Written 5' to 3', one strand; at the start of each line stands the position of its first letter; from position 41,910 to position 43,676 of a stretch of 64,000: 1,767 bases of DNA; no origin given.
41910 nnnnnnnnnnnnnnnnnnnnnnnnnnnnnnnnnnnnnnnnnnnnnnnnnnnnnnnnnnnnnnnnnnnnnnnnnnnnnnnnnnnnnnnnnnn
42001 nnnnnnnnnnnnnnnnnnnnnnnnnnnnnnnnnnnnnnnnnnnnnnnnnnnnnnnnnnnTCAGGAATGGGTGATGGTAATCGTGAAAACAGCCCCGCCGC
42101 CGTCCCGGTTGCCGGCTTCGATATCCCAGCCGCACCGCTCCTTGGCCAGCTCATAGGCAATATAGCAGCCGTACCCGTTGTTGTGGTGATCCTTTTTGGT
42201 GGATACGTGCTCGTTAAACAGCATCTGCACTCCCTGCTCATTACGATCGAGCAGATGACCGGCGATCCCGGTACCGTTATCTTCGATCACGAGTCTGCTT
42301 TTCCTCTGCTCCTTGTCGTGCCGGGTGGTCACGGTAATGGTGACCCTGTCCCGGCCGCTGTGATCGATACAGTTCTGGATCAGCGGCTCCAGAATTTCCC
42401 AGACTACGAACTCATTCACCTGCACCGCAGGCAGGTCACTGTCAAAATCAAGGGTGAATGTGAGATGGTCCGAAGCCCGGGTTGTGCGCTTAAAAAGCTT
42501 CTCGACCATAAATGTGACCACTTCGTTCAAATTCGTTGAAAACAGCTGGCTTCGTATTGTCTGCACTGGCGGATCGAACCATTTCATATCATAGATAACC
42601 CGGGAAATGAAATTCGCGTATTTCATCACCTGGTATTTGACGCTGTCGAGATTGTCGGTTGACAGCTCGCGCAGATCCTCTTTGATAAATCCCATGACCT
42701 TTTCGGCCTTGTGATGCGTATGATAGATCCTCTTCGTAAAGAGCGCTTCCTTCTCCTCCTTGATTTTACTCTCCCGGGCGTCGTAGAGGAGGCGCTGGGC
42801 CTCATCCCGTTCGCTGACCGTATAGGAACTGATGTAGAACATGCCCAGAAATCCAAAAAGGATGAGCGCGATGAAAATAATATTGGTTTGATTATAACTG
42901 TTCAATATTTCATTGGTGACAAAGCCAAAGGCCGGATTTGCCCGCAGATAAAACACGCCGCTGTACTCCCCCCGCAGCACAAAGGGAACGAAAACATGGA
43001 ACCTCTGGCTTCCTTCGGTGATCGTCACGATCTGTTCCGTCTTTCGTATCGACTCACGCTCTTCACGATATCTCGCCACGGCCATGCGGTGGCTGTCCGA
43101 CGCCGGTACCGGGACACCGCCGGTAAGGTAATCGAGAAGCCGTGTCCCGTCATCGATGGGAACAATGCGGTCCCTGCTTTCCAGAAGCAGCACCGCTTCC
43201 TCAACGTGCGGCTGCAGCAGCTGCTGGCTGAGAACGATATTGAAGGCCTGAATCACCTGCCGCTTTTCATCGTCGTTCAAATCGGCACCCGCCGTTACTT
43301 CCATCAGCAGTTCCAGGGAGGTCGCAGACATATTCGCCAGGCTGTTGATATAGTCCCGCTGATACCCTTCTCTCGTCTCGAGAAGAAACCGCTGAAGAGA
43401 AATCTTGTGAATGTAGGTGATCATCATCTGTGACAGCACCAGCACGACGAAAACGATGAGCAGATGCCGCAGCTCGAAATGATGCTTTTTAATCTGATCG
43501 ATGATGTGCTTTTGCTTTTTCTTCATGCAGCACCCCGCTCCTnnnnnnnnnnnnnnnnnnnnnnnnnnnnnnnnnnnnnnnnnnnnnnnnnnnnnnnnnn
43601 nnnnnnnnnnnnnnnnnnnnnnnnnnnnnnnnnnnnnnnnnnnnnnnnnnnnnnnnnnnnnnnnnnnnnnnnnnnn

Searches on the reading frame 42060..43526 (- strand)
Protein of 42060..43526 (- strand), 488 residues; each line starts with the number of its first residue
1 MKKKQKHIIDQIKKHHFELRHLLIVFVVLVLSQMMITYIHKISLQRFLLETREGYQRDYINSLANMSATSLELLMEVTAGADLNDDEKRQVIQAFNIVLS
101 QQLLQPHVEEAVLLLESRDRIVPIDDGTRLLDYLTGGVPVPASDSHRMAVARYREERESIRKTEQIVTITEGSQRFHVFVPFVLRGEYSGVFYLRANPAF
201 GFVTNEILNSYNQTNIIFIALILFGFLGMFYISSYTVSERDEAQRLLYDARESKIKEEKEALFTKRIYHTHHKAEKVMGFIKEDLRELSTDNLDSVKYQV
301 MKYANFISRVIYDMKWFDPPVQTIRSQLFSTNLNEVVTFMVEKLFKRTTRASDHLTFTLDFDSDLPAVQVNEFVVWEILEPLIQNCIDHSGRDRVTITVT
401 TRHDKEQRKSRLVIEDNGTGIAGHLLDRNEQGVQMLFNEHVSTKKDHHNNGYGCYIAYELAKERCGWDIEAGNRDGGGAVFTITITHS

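Call 13: search_protein_families(library=pfam, proteins=[window:42060-43526:-], max_evalue=0.001)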
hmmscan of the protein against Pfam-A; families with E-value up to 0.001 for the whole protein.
window:42060-43526:- (488 aa): 1 family
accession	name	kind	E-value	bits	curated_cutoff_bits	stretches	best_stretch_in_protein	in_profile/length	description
PF02518.31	HATPase_c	-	4.9e-13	49.9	26.4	1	377-485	8-107/111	Histidine kinase-, DNA gyrase B-, and HSP90-like ATPase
